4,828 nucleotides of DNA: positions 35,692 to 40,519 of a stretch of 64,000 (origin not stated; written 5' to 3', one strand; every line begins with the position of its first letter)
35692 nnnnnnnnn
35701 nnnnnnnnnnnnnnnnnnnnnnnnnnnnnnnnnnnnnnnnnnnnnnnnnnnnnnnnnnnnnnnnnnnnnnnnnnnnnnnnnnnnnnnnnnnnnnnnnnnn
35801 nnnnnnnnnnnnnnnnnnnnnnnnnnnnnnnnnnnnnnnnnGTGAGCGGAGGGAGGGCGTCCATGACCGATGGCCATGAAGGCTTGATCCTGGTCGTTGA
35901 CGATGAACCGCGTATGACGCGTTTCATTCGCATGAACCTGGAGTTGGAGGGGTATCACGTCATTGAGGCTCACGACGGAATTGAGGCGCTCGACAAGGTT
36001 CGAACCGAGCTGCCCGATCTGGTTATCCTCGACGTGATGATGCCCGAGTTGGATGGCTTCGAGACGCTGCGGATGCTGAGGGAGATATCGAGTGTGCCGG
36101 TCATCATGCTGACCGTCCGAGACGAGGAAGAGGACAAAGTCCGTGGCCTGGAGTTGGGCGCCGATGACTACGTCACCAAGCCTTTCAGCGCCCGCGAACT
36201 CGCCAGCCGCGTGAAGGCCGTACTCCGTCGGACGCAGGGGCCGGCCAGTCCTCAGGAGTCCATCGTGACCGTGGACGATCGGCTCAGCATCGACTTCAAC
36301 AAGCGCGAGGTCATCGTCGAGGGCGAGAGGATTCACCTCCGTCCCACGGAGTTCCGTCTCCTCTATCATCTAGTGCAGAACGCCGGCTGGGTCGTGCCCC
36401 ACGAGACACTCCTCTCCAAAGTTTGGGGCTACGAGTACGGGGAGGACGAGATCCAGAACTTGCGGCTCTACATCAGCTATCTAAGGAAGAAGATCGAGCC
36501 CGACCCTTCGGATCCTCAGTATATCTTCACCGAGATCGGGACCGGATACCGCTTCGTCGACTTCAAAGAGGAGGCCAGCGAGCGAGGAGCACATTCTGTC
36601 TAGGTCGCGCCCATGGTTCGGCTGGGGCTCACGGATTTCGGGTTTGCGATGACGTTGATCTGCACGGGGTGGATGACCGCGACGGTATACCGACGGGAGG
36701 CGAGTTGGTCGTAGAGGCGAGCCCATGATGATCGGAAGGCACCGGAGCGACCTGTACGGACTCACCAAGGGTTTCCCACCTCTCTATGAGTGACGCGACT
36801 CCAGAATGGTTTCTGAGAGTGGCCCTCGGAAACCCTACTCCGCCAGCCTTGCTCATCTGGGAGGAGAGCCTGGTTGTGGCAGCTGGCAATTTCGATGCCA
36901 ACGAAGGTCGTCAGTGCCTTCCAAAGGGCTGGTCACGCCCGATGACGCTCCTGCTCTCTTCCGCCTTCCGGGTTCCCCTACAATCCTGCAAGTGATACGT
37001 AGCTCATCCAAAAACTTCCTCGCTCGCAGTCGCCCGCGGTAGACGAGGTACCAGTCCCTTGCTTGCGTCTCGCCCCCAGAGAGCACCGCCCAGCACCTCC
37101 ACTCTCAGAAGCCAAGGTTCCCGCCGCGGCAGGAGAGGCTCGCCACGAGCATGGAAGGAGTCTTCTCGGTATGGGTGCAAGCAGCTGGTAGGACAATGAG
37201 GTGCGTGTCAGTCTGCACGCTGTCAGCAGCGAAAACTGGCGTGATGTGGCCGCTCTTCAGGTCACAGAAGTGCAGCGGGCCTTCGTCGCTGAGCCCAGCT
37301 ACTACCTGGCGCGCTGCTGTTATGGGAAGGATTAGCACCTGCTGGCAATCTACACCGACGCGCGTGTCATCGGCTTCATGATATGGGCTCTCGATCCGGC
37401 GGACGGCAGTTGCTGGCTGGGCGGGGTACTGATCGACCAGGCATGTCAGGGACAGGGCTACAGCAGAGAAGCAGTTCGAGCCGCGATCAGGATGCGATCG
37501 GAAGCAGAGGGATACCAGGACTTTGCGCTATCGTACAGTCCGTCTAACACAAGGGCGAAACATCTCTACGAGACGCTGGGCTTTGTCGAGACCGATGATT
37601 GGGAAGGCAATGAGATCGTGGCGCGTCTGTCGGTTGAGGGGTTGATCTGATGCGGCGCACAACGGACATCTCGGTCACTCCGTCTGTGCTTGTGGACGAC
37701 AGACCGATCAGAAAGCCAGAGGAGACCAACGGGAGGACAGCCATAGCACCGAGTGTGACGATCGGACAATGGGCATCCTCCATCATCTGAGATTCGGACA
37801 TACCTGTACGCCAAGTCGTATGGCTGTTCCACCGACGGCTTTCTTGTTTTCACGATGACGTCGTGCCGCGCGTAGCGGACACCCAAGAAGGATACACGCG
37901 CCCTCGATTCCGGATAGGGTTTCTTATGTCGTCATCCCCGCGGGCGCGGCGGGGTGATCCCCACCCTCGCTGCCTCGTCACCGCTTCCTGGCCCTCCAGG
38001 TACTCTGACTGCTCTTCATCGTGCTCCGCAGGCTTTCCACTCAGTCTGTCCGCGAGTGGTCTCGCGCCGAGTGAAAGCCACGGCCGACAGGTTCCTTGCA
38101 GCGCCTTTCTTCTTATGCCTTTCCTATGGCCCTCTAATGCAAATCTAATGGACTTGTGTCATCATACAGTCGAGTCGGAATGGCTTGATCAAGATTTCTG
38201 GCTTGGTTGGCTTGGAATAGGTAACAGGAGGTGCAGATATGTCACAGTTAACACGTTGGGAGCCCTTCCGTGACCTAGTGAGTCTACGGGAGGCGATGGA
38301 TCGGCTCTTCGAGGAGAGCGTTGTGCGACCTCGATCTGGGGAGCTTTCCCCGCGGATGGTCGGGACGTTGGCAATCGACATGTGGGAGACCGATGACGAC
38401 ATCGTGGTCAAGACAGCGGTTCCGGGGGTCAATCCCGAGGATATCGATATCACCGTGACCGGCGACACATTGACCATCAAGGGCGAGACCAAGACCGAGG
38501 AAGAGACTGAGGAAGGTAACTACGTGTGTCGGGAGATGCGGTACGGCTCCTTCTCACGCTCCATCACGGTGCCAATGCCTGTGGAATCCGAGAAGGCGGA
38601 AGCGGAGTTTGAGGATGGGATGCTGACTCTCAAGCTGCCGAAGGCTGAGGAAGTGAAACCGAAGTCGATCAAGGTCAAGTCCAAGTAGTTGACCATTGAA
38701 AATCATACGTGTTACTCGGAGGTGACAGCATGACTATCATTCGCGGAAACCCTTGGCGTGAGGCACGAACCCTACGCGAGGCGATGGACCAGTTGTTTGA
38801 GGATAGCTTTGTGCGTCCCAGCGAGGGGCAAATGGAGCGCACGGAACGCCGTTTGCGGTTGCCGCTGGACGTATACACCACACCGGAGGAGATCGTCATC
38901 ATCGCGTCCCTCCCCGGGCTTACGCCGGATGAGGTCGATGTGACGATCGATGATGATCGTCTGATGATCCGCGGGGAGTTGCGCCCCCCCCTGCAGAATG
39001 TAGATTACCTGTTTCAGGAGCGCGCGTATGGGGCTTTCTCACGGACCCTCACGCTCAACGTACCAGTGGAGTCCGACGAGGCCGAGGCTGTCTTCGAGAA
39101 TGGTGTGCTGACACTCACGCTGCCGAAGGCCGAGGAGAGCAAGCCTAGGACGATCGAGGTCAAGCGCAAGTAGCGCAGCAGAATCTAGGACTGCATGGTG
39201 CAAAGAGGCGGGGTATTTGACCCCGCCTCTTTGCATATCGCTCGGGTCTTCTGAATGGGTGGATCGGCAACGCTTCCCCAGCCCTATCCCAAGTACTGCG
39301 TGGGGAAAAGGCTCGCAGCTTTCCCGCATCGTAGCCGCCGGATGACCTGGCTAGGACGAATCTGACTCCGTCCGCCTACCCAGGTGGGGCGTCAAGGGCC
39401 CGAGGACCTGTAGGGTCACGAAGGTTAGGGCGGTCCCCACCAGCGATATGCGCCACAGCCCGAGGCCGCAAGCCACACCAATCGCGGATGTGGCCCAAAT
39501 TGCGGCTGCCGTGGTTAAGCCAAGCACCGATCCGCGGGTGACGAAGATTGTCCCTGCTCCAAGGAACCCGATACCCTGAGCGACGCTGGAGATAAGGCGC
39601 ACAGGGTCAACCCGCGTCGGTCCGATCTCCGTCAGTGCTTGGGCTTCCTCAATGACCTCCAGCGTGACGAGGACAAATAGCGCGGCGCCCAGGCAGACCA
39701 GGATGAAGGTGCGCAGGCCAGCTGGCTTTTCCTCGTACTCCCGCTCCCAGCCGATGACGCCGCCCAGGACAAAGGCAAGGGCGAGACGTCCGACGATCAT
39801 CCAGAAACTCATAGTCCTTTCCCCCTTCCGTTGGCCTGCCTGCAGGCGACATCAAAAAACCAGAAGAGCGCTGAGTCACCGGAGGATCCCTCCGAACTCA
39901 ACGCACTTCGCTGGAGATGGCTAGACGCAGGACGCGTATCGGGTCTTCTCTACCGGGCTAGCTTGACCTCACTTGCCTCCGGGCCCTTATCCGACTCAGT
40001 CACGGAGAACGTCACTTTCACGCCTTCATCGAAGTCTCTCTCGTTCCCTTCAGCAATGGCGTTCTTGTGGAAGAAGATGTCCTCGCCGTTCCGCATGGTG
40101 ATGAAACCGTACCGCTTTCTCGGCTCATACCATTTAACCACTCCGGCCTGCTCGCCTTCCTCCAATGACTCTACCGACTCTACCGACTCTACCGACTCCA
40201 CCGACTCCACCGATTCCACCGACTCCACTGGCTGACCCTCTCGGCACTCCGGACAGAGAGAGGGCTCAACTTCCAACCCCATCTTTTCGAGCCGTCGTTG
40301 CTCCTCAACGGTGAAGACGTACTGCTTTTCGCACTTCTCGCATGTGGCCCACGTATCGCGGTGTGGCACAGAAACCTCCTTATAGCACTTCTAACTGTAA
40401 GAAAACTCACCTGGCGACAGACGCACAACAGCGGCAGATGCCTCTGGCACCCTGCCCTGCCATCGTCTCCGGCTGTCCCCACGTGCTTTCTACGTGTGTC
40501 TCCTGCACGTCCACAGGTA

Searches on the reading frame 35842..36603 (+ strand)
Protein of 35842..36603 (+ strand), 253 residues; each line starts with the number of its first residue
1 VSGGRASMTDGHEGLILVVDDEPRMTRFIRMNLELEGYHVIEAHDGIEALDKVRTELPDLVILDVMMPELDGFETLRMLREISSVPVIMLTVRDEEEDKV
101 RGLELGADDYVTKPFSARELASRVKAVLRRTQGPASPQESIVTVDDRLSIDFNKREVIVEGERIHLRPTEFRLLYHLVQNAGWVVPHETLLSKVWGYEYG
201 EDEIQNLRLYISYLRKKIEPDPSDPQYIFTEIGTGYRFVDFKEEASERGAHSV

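Call 23: search_protein_families(library=pfam, max_evalue=0.00001, proteins=[window:35842-36603:+])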
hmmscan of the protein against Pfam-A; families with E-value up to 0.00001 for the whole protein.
window:35842-36603:+ (253 aa): 2 families
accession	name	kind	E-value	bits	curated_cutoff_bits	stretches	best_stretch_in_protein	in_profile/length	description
PF00072.30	Response_reg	-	5.3e-32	110.7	30.2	1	16-124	1-110/111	Response regulator receiver domain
PF00486.34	Trans_reg_C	-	5.3e-23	81.3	26.2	1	161-238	1-77/77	Transcriptional regulatory protein, C terminal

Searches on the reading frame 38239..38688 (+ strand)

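Call 23: search_protein_families(library=pfam, max_evalue=0.00001, proteins=[window:38239-38688:+])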
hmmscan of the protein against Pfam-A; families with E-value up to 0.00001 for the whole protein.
window:38239-38688:+ (149 aa): 2 families
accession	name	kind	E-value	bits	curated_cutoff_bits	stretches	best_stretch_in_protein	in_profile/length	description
PF00011.27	HSP20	-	1.4e-23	83.4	20.8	1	47-146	1-101/102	Hsp20/alpha crystallin family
PF17886.7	ArsA_HSP20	-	3.1e-09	36.7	22.5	1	52-132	1-62/63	HSP20-like domain found in ArsA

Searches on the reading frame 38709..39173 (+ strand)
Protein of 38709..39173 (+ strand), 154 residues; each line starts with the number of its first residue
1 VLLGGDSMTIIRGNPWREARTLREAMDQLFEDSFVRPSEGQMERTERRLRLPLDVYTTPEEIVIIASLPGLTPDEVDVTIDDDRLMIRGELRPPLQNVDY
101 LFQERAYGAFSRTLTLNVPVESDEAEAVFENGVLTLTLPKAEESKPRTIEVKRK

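Call 23: search_protein_families(library=pfam, max_evalue=0.00001, proteins=[window:38709-39173:+])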
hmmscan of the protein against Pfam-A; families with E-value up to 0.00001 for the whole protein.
window:38709-39173:+ (154 aa): 1 family
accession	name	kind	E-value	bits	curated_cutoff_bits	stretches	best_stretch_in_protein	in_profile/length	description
PF00011.27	HSP20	-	8.1e-20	71.3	20.8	1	57-152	4-102/102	Hsp20/alpha crystallin family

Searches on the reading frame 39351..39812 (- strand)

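Call 23: search_protein_families(library=pfam, max_evalue=0.00001, proteins=[window:39351-39812:-])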
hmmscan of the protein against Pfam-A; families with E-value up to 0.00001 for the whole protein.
window:39351-39812:- (153 aa): 1 family
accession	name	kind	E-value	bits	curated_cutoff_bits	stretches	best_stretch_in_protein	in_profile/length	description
PF02308.21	MgtC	-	1.1e-38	132.7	31.4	1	10-140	1-118/121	MgtC family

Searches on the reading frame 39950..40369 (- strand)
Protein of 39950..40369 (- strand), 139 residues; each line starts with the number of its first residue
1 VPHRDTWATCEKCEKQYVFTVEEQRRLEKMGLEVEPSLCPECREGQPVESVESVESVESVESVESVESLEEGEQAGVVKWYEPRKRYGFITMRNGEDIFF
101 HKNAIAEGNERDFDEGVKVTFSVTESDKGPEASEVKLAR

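Call 23: search_protein_families(library=pfam, max_evalue=0.00001, proteins=[window:39950-40369:-])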
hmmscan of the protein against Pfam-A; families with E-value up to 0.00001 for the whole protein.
window:39950-40369:- (139 aa): 2 families
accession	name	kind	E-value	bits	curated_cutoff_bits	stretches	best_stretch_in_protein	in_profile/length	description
PF00313.28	CSD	-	1.8e-18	66.6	27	1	75-136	2-64/66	'Cold-shock' DNA-binding domain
PF13451.12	zf_Tbcl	-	5.9e-09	36.2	24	1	5-44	2-41/48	Probable treble clef domain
